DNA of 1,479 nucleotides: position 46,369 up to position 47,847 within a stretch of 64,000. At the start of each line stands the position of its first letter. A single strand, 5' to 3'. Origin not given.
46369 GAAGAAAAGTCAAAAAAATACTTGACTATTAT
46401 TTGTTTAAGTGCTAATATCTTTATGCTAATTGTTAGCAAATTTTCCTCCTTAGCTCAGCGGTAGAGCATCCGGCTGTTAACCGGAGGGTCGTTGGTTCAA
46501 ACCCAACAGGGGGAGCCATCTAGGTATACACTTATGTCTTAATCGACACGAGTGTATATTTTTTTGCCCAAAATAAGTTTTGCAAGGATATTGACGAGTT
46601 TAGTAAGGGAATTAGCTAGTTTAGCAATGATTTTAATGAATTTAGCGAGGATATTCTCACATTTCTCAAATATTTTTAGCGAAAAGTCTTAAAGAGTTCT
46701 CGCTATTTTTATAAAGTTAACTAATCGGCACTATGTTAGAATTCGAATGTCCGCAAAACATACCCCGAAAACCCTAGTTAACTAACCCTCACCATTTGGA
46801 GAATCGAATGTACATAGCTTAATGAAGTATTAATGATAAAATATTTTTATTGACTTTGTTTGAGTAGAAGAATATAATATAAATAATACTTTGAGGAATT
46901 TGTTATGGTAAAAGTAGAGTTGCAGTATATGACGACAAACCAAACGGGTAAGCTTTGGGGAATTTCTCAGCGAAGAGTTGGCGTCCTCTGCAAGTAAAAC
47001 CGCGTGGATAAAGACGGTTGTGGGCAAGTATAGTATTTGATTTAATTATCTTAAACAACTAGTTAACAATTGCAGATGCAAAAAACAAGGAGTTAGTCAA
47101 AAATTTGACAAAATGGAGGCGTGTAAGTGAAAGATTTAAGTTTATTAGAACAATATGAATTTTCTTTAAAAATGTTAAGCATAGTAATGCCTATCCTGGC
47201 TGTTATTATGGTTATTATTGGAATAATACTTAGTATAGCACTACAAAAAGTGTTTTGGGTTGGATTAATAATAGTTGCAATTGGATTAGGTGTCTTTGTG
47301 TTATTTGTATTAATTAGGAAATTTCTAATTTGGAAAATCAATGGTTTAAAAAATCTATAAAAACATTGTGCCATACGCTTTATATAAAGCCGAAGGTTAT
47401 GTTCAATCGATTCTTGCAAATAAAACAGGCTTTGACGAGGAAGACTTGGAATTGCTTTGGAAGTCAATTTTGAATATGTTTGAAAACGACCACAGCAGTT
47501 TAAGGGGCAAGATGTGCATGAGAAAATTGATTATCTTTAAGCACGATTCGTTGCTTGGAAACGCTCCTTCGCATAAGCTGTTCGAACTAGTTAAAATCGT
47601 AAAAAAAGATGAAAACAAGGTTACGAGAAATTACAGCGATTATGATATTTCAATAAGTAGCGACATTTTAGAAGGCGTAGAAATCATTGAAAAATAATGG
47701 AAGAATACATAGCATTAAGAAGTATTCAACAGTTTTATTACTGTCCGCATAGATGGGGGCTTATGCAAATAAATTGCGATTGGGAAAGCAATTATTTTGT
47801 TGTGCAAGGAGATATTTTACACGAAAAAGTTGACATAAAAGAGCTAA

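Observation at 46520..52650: Type I-C CRISPR-Cas without interference genes: only cas4-cas1-cas2 and a homogeneous 20-repeat array remain, beside tRNA-Asn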

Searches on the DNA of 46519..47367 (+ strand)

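Call 26: search_dna_similar(query=window:46519-47367:+, collection=plasmids, mode=distant, max_evalue=0.001, max_rows=15)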
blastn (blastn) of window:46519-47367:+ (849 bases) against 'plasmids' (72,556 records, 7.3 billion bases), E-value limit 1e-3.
No match.

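Call 27: search_dna_similar(query=window:46519-47367:+, collection=phages, mode=distant, max_evalue=0.001, max_rows=15)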
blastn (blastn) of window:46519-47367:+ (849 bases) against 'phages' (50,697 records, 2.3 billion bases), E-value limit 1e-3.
No match.
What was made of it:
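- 46519..47126 (+): Non-cas filler, GC 0.31. It holds a degenerate 21-bp tandem repeat (46576-46655), a promoter-like site (46850-46878, 11 of 12) and a stop-interrupted HTH/excisionase-like remnant (about 46906-47030). No DNA match in the phage or plasmid collections (calls 26, 27).
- Tried and rejected: No DNA match of the filler region to phages or plasmids (calls 26, 27).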

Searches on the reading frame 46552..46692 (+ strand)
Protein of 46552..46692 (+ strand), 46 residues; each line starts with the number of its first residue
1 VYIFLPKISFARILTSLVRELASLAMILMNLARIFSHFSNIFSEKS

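Call 5: search_protein_families(library=pfam, proteins=[window:46552-46692:+], max_evalue=0.01)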
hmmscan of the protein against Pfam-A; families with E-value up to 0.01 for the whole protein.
window:46552-46692:+ (46 aa): 0 families

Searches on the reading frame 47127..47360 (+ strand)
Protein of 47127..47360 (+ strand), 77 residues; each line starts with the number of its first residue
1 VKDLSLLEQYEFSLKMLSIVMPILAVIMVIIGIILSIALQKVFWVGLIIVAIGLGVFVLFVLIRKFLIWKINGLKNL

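Call 5: search_protein_families(library=pfam, proteins=[window:47127-47360:+], max_evalue=0.01)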
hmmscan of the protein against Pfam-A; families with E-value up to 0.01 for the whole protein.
window:47127-47360:+ (77 aa): 0 families

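Call 43: search_protein_representatives(protein=window:47127-47357:+)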
Query: 77 residues. Proteins with E-value up to 0.001 (for the whole library): 24; up to 1e-10: 9; up to 1e-30: 1. The best 24 are listed.
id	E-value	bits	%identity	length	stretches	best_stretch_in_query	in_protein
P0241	4.0e-36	138.2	100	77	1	1-77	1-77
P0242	9.2e-15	70.5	53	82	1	1-76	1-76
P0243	7.4e-14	67.7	49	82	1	1-76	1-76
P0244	7.7e-14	67.6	52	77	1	2-76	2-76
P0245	1.1e-13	67.1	48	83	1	2-72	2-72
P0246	3.7e-12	62.3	51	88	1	1-76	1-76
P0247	8.8e-12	61.1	46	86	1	5-75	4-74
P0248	1.7e-11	60.2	45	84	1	2-75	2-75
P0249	8.2e-11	58.0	42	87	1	1-76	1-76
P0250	9.5e-10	54.7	42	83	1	2-72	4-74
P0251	1.2e-09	54.3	40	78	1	5-74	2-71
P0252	5.3e-09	52.3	41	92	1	4-74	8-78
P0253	5.2e-08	49.2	45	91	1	1-75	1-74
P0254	1.2e-07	48.1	38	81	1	1-72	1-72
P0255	1.2e-07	48.0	47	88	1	1-75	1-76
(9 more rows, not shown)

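Call 51: find_homologous_proteins(query=window:47127-47357:+, max_evalue=0.001)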
Query window:47127-47357:+ (77 aa): 2 proteins with E <= 0.001 among 5 candidates.
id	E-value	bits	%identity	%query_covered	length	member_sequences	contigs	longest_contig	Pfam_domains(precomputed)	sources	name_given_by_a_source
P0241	1.2e-35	138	100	100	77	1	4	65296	-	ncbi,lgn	ncbi:MAG: hypothetical protein RR248_05370 [Clostridia bacterium]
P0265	3.6e-7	48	42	92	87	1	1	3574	-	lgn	-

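Call 52: find_encoding_contigs(protein=P0265, flank=5000, max_places=3)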
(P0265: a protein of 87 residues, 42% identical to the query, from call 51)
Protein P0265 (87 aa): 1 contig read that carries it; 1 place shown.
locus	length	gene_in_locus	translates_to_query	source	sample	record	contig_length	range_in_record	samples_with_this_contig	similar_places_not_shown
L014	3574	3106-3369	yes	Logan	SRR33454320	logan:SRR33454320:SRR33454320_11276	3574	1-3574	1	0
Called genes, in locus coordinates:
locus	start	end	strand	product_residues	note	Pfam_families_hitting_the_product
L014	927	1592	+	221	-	-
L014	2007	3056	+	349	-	PF01145:Band_7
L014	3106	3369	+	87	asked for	-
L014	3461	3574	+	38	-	?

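Call 53: find_encoding_contigs(protein=P0242, flank=6000, max_places=3)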
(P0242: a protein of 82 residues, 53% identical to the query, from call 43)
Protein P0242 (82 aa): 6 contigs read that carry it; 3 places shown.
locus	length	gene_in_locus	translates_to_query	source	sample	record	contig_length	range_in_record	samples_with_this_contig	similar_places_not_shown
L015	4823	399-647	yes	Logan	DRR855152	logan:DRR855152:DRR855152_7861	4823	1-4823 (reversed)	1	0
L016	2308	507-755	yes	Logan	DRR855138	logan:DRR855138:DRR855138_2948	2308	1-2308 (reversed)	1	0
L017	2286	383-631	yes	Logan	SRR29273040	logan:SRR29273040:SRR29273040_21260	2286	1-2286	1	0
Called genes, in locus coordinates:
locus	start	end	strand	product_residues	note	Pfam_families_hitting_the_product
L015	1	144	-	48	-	?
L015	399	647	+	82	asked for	-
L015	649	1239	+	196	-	-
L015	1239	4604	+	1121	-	PF07581:Glug (faint)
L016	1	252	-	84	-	?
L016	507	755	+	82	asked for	-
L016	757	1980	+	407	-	-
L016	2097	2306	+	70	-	?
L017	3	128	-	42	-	?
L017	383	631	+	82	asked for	-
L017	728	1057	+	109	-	PF01638:HxlR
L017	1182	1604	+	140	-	PF03652:RuvX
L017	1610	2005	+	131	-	PF06949:DUF1292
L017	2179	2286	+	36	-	?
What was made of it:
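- Tried and rejected: Its homologues sit in unrelated contexts (calls 52, 53).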

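Call 58: search_protein_families(library=phrogs, proteins=[window:47127-47357:+], max_evalue=1)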
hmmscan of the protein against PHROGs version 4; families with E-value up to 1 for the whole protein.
window:47127-47357:+ (77 aa): 1 family
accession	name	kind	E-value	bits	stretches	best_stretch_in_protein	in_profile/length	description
phrog_32554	-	unknown function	0.5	10.6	1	24-71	64-111/351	-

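Call 73: search_protein_families(library=ncbifam, proteins=[window:47127-47357:+], max_evalue=0.00001)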
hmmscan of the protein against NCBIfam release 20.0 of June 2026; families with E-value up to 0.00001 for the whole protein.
window:47127-47357:+ (77 aa): 0 families

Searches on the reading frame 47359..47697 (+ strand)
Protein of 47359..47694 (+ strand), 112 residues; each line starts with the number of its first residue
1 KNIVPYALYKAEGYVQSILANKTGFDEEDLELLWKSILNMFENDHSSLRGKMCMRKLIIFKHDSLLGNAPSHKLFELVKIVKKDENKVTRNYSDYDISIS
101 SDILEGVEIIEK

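Call 5: search_protein_families(library=pfam, proteins=[window:47368-47697:+], max_evalue=0.01)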
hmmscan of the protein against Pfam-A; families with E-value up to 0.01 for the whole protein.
window:47368-47697:+ (109 aa): 1 family
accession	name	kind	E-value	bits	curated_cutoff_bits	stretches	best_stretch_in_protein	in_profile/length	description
PF05107.17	Cas_Cas7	-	9.8e-33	114.2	33.2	1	2-96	154-248/249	CRISPR-associated protein Cas7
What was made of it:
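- Checked: cas4 47697-48365, cas1 48328-49350, cas2 49353-49643: all full-length Pfam matches (call 5).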

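Call 23: find_homologous_proteins(query=window:47368-47694:+, max_evalue=1e-10)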
Query window:47368-47694:+ (109 aa): 147 proteins with E <= 1e-10 among 149 candidates; the best 120 are listed.
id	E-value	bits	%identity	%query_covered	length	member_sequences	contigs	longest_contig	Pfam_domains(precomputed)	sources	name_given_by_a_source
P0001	7.3e-65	233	100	100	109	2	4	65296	PF05107.18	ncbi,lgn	ncbi:MAG: type I CRISPR-associated protein Cas7 [Clostridia bacterium]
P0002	2.2e-38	148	63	100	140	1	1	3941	PF05107.18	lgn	-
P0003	7.1e-38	147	65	100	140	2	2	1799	PF05107.18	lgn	-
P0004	8.5e-38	147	65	100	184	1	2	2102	PF05107.18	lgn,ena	-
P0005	1.6e-37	146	61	100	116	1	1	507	PF05107.18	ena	-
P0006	2.5e-37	145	61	100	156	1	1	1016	PF05107.18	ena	-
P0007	7.7e-37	143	60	100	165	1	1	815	PF05107.18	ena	-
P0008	1.4e-36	143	62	100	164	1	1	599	PF05107.18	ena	-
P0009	2.0e-36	142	65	100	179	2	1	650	PF05107.18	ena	-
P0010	4.6e-36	141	62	98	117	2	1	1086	PF05107.18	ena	-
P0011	5.4e-36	141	61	100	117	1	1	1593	PF05107.18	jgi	jgi:CRISPR-associated protein Csd2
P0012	7.3e-36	140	63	100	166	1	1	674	PF05107.18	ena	-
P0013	7.8e-36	140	63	100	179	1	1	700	PF05107.18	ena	-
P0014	9.4e-36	140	59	100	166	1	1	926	PF05107.18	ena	-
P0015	1.1e-35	140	58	100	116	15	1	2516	PF05107.18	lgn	-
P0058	1.3e-33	133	58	100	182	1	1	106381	PF05107.18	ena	-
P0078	2.7e-32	129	57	98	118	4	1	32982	PF05107.18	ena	-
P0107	3.4e-29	119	58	93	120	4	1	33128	PF05107.18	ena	-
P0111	1.4e-28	117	55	95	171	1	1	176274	PF05107.18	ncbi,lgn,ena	-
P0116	4.7e-28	115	60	83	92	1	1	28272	PF05107.18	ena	-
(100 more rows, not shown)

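Call 24: find_encoding_contigs(protein=P0111, flank=10000, max_places=3)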
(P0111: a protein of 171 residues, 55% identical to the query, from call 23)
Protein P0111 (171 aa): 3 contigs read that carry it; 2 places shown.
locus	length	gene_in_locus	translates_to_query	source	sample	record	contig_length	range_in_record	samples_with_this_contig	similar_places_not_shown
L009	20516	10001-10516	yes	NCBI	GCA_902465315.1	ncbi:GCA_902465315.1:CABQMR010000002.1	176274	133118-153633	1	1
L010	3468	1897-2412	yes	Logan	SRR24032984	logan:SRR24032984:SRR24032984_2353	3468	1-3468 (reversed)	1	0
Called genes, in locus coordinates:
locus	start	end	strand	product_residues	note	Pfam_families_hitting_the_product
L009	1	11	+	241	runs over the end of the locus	PF01381:HTH_3, PF12844:HTH_19 (weak), PF13560:HTH_31 (weak)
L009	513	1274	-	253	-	-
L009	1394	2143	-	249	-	-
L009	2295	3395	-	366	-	PF02894:GFO_IDH_MocA_C, PF22725:GFO_IDH_MocA_C3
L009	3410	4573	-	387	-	PF01408:GFO_IDH_MocA, PF22725:GFO_IDH_MocA_C3, PF02894:GFO_IDH_MocA_C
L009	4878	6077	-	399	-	PF00753:Lactamase_B, PF19583:ODP, PF12706:Lactamase_B_2 (weak)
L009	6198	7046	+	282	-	PF13649:Methyltransf_25 (faint)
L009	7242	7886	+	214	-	PF09704:Cas_Cas5d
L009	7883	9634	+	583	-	PF09709:Cas_Csd1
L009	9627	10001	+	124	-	PF05107:Cas_Cas7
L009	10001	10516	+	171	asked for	PF05107:Cas_Cas7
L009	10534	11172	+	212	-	PF01930:Cas_Cas4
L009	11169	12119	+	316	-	PF01867:Cas_Cas1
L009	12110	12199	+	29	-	-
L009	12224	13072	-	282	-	-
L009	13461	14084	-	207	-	-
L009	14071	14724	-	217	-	-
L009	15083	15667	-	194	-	-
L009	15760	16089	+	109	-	PF15919:HicB_lk_antitox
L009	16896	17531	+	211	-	PF01081:Aldolase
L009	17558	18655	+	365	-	PF00294:PfkB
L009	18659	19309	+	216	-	PF00392:GntR, PF07729:FCD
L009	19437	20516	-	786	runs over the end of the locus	PF00483:NTP_transferase, PF12804:NTP_transf_3, PF00132:Hexapep (faint), PF25084:LbH_EIF2B, PF25087:GMPPB_C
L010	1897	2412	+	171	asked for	PF05107:Cas_Cas7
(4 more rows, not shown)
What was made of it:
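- Closest known: L009. Same: An I-C locus with missing or broken parts, in a chromosomal context (call 24).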

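Call 25: find_encoding_contigs(protein=P0058, flank=10000, max_places=3)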
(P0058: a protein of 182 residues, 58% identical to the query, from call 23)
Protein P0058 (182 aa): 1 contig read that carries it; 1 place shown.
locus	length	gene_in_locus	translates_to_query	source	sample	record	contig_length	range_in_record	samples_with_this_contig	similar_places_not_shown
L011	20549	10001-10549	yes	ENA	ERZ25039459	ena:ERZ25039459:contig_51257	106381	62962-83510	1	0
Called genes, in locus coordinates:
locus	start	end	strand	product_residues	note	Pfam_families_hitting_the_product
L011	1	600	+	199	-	PF01048:PNP_UDP_1 (weak)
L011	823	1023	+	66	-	-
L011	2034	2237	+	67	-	-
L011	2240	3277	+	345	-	-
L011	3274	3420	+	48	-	-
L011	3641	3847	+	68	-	PF08279:HTH_11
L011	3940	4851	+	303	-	PF13280:WYL (weak)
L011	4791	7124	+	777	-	PF25583:WCX (faint), PF18019:Cas3_HD (faint), PF01966:HD, PF00270:DEAD, PF04851:ResIII, PF22590:Cas3-like_C_2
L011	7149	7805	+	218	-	PF09704:Cas_Cas5d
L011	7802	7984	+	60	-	PF09709:Cas_Csd1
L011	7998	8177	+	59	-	PF09709:Cas_Csd1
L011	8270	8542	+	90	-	PF09709:Cas_Csd1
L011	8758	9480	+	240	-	PF09709:Cas_Csd1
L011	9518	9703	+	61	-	PF09709:Cas_Csd1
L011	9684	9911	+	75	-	PF05107:Cas_Cas7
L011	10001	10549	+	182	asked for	PF05107:Cas_Cas7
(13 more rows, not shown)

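Call 64: list_cluster_members(proteins=[L012:872-1726:+, window:47368-47694:+, window:47697-48362:+, window:48328-49347:+, window:49353-49640:+])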
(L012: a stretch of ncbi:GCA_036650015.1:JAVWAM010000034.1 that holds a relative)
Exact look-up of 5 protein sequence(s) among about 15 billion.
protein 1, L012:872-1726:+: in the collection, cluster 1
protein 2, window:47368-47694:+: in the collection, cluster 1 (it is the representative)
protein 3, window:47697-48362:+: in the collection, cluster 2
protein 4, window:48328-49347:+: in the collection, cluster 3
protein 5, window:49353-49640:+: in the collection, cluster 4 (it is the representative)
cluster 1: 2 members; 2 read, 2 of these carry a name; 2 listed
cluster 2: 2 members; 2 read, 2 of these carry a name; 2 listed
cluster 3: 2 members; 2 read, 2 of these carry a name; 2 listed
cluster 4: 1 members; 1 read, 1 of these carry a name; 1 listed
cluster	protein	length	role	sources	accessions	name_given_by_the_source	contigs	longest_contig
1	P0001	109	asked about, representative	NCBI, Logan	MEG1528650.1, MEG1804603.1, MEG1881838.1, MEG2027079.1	MAG: type I CRISPR-associated protein Cas7 [Clostridia bacterium]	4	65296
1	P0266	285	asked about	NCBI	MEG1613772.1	MAG: type I-C CRISPR-associated protein Cas7/Csd2 [Clostridia bacterium]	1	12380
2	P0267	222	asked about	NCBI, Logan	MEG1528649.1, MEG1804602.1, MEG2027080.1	MAG: CRISPR-associated protein Cas4 [Clostridia bacterium]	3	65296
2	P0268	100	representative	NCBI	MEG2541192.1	MAG: Dna2/Cas4 domain-containing protein, partial [Clostridia bacterium]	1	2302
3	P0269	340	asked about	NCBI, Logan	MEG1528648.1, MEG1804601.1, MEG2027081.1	MAG: CRISPR-associated endonuclease Cas1 [Clostridia bacterium]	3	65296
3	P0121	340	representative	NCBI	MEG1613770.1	MAG: CRISPR-associated endonuclease Cas1 [Clostridia bacterium]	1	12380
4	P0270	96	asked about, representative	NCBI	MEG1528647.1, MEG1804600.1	MAG: CRISPR-associated endonuclease Cas2 [Clostridia bacterium]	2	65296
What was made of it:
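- The stub protein carries four NCBI accessions (call 64). No near-identical full-length Cas7 was called in the MAGs that carry the stub (call 64).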

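Call 70: find_encoding_contigs(protein=P0078, flank=8000, max_places=2)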
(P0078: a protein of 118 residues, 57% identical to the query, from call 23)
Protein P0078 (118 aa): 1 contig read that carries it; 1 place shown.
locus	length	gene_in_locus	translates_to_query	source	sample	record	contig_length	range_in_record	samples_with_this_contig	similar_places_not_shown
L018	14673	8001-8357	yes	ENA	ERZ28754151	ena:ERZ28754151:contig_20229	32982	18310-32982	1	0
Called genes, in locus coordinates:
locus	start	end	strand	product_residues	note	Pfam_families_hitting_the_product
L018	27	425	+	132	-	-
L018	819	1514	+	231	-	PF01930:Cas_Cas4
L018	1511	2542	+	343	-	PF01867:Cas_Cas1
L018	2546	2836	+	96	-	PF09827:CRISPR_Cas2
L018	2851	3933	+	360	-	PF01966:HD (weak), PF04851:ResIII (weak), PF00270:DEAD (weak)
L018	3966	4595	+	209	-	PF00271:Helicase_C (weak), PF22590:Cas3-like_C_2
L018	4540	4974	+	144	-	-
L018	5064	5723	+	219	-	PF09704:Cas_Cas5d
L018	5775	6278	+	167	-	PF09709:Cas_Csd1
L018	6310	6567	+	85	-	PF09709:Cas_Csd1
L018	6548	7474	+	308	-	PF09709:Cas_Csd1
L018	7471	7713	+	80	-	PF05107:Cas_Cas7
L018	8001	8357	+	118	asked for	PF05107:Cas_Cas7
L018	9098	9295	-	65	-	-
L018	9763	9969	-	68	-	-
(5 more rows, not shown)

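Call 71: find_encoding_contigs(protein=P0107, flank=8000, max_places=2)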
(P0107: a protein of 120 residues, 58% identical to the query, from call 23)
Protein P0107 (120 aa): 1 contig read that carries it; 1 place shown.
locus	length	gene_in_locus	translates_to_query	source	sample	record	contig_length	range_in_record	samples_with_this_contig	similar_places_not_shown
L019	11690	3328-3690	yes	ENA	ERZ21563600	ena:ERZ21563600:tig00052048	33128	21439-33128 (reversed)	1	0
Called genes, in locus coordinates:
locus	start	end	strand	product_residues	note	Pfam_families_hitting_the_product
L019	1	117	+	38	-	?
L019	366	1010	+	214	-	PF09704:Cas_Cas5d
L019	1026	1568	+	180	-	PF09709:Cas_Csd1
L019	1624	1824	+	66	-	PF09709:Cas_Csd1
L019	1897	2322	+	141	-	PF09709:Cas_Csd1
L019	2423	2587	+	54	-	PF09709:Cas_Csd1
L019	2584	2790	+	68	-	PF09709:Cas_Csd1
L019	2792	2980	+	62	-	PF05107:Cas_Cas7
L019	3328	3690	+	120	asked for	PF05107:Cas_Cas7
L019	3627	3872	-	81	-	-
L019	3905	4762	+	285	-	PF01930:Cas_Cas4, PF01867:Cas_Cas1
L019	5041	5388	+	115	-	PF01867:Cas_Cas1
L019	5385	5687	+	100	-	PF09827:CRISPR_Cas2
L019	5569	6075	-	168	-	-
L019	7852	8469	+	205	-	PF18819:MuF_C, PF18838:LPD23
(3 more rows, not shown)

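Call 72: find_encoding_contigs(protein=P0116, flank=8000, max_places=2)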
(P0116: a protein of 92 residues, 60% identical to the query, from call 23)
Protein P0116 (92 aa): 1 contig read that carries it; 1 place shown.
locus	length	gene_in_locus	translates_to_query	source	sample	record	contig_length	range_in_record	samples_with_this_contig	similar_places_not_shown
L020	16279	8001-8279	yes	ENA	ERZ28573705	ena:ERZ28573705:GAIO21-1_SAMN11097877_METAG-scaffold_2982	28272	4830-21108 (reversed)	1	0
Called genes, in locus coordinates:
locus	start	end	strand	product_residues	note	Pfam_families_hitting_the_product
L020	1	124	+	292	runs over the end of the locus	-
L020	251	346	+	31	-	-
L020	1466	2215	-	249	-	PF12833:HTH_18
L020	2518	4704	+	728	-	PF04851:ResIII, PF00270:DEAD, PF22590:Cas3-like_C_2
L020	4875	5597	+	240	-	PF09704:Cas_Cas5d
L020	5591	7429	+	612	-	PF09709:Cas_Csd1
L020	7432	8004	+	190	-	-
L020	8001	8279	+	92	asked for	PF05107:Cas_Cas7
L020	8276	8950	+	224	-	PF01930:Cas_Cas4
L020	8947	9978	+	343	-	PF01867:Cas_Cas1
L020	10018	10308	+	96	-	PF09827:CRISPR_Cas2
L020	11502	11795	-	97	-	-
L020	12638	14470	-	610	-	PF03553:Na_H_antiporter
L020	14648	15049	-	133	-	-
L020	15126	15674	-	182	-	PF21349:RUBY_RBDX, PF02915:Rubrerythrin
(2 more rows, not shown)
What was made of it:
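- Tried and rejected: All are frameshift-split cas7 genes with cas5 and cas8c upstream (calls 24, 25, 70-72).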

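Call 73: search_protein_families(library=ncbifam, proteins=[window:47359-47694:+], max_evalue=0.00001)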
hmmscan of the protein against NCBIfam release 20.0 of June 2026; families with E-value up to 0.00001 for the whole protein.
window:47359-47694:+ (112 aa): 2 families
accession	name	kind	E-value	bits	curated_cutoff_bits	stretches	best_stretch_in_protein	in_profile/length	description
TIGR02589.1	cas_Csd2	exception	2.1e-35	122.5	182.25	1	1-110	171-282/284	type I-C CRISPR-associated protein Cas7/Csd2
TIGR01595.1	cas_CT1132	subfamily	4.4e-24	85.5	125.8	1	1-99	166-267/268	CRISPR-associated protein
